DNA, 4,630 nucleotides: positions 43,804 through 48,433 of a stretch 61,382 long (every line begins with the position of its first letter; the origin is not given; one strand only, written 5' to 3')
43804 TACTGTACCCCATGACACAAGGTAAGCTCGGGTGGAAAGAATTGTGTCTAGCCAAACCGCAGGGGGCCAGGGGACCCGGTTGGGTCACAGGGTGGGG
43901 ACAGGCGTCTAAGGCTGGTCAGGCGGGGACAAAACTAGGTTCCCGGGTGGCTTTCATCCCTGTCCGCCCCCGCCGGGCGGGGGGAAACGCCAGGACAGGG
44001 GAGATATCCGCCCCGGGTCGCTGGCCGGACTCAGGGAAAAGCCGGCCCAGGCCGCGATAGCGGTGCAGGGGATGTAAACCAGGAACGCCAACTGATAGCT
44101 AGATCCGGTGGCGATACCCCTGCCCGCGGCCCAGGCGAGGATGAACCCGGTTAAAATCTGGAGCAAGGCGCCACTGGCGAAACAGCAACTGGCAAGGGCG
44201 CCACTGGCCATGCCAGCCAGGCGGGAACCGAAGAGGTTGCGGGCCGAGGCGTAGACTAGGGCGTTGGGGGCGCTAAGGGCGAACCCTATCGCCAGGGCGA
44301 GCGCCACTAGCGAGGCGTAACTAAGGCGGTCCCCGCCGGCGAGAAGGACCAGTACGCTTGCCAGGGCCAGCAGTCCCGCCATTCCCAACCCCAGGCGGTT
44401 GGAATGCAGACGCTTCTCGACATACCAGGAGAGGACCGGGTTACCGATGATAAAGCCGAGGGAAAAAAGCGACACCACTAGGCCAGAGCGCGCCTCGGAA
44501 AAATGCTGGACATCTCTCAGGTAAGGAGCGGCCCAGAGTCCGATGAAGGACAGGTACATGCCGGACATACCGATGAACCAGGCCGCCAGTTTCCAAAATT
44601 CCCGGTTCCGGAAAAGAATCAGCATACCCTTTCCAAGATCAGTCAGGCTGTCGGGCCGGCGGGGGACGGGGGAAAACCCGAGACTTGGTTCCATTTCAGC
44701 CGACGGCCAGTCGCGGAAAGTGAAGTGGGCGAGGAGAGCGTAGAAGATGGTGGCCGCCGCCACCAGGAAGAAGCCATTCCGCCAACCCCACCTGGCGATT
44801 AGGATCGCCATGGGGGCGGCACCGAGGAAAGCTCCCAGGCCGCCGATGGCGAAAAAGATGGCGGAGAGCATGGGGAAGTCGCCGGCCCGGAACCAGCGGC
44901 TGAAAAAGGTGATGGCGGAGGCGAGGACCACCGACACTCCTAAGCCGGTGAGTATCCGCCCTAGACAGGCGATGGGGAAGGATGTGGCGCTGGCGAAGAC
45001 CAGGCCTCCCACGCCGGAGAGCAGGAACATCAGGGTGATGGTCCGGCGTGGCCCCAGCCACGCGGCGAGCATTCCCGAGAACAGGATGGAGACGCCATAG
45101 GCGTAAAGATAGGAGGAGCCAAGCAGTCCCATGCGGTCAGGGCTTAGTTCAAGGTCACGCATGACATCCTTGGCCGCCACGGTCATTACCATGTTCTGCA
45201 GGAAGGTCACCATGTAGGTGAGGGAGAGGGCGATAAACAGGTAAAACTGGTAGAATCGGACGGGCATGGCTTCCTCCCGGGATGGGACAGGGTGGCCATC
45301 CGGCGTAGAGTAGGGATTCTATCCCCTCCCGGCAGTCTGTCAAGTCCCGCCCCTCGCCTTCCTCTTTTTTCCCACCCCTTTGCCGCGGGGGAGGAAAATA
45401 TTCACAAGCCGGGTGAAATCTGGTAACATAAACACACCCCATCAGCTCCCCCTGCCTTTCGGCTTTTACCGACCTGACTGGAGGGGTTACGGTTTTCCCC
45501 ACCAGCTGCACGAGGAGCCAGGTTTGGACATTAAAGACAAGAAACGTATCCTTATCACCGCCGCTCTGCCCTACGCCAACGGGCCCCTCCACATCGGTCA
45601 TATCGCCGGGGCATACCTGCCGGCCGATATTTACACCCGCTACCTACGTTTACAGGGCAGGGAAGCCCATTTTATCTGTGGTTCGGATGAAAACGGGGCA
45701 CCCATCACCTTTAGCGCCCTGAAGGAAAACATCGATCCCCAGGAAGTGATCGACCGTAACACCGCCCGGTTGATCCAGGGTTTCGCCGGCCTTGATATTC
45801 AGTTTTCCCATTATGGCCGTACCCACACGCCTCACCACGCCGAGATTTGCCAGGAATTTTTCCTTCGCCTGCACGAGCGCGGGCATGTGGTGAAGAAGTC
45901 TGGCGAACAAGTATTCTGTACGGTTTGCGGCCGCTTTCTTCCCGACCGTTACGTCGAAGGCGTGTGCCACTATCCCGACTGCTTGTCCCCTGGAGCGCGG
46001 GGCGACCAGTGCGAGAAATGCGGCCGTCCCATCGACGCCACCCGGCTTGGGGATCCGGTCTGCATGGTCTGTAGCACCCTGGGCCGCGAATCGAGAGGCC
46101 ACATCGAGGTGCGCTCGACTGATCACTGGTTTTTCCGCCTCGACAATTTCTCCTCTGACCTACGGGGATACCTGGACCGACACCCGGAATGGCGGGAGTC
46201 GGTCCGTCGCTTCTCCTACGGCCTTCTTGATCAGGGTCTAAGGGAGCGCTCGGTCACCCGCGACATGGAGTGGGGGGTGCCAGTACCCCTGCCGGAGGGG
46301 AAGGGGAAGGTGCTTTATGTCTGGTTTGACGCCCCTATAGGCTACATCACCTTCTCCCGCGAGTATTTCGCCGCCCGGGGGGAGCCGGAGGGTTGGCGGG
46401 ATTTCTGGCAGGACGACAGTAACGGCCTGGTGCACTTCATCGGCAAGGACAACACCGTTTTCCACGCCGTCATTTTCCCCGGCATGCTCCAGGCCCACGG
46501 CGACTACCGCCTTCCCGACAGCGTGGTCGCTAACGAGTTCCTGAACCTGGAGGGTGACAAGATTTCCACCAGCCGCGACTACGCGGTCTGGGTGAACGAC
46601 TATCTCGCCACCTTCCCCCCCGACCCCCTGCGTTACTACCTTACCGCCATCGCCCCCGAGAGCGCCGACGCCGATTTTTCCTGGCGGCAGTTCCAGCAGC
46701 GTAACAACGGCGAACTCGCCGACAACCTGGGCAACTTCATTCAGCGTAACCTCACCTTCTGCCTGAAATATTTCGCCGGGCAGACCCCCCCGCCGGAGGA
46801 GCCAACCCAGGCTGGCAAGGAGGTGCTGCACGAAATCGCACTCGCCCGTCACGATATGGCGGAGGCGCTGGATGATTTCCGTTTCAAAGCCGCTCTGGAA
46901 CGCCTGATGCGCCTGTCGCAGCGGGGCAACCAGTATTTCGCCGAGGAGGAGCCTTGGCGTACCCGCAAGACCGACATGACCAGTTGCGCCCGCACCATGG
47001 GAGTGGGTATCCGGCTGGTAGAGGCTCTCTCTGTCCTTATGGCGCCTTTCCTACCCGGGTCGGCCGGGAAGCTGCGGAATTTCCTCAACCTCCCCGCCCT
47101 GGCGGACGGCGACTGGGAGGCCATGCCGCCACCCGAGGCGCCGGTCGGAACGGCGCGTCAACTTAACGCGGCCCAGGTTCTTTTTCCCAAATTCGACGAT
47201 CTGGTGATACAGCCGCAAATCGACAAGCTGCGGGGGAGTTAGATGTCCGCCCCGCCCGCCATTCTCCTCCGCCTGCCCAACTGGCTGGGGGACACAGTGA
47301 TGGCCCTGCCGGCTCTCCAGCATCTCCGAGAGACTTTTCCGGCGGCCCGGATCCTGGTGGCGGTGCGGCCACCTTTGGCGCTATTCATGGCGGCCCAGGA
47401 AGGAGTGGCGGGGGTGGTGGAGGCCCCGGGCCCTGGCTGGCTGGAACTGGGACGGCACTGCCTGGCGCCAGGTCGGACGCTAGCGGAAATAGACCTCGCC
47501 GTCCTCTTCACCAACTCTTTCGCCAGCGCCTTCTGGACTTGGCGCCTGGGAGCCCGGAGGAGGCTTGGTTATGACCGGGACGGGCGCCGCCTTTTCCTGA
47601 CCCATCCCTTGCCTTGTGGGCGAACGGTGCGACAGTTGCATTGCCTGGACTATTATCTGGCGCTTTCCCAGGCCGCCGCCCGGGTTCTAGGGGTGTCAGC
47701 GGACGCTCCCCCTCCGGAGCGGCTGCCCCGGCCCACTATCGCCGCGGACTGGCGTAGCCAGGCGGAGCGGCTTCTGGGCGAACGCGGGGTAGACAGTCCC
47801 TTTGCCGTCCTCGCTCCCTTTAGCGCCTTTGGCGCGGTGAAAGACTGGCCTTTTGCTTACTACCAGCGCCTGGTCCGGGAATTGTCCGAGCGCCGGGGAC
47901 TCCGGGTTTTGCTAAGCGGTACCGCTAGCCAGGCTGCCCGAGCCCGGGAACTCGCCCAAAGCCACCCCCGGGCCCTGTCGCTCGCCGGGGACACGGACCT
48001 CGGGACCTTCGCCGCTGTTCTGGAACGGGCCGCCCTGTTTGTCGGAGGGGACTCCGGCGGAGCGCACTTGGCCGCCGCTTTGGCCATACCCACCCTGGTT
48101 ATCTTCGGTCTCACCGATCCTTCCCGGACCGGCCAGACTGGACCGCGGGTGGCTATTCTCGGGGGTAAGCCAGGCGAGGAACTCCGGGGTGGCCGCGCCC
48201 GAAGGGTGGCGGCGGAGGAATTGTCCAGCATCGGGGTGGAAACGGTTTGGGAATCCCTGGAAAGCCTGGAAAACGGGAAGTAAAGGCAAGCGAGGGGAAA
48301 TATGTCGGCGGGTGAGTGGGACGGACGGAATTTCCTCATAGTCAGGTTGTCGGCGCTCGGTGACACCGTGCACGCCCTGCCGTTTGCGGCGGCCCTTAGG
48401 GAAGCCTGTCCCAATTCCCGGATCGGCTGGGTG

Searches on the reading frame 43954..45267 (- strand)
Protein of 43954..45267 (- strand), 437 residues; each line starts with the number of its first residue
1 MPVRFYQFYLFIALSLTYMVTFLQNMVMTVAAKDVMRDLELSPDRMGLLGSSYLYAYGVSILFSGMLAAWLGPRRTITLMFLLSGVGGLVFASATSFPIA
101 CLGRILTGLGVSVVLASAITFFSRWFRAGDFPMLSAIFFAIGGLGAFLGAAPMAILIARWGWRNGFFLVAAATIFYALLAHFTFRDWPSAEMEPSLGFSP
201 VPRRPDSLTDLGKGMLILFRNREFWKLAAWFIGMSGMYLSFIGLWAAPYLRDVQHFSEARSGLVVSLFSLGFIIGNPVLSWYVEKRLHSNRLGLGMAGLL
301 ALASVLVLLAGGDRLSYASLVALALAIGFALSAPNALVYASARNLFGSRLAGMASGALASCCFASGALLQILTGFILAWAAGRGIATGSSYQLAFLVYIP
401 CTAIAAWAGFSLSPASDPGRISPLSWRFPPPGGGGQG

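Call 67: search_protein_families(library=pfam, proteins=[window:43954-45267:-], max_evalue=0.00001)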
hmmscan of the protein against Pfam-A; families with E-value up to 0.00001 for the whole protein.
window:43954-45267:- (437 aa): 1 family
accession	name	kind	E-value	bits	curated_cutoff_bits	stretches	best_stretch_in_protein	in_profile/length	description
PF07690.21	MFS_1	-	8.2e-42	143.8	33.4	1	14-368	1-345/347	Major Facilitator Superfamily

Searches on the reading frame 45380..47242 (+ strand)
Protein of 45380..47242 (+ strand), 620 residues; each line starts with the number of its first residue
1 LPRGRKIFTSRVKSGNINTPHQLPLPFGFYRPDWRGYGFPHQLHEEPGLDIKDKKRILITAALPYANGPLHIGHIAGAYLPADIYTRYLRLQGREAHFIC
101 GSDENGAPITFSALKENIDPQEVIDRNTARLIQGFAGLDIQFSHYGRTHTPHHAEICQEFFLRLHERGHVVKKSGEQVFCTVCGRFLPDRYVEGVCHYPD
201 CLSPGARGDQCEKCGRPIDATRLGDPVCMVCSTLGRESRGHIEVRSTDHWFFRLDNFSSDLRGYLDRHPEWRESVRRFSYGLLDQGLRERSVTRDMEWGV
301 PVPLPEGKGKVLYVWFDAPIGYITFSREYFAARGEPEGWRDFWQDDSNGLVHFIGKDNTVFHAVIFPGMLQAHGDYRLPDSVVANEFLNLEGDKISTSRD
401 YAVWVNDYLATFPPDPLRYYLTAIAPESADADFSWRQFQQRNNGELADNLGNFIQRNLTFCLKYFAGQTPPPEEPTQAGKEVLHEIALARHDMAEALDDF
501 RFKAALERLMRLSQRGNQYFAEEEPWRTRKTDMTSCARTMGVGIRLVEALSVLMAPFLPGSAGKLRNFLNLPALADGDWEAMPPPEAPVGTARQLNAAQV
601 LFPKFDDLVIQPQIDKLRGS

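Call 67: search_protein_families(library=pfam, proteins=[window:45380-47242:+], max_evalue=0.00001)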
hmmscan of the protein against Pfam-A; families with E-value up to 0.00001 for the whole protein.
window:45380-47242:+ (620 aa): 4 families
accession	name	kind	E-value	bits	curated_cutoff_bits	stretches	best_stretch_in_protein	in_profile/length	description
PF09334.17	tRNA-synt_1g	-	2.1e-143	478.3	20.1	1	57-457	1-390/391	tRNA synthetases class I (M)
PF00133.28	tRNA-synt_1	-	1.7e-13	50.6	22.7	1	52-111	20-78/414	tRNA synthetases class I (I, L, M and V)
PF19303.5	Anticodon_3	-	1.8e-11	44.6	23.5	1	474-607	6-137/152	Anticodon binding domain of methionyl tRNA ligase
PF01406.26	tRNA-synt_1e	-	1.5e-06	28.3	27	0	68-179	21-131/301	tRNA synthetases class I (C) catalytic domain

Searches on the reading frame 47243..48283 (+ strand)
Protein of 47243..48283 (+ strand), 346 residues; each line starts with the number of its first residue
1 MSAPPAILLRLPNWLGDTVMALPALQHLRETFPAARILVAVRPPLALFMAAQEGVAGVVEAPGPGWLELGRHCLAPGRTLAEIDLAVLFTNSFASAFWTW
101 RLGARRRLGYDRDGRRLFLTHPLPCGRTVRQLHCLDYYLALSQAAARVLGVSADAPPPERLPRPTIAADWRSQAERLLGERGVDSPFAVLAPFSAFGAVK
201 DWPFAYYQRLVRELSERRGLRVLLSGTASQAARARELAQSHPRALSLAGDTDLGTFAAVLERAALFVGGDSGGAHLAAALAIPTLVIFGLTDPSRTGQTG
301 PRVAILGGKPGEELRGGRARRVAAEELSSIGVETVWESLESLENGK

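Call 67: search_protein_families(library=pfam, proteins=[window:47243-48283:+], max_evalue=0.00001)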
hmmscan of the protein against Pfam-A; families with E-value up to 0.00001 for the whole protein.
window:47243-48283:+ (346 aa): 1 family
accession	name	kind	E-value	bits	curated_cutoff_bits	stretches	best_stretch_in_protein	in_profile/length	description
PF01075.23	Glyco_transf_9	-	6.5e-34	117.8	22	1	81-308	9-229/247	Glycosyltransferase family 9 (heptosyltransferase)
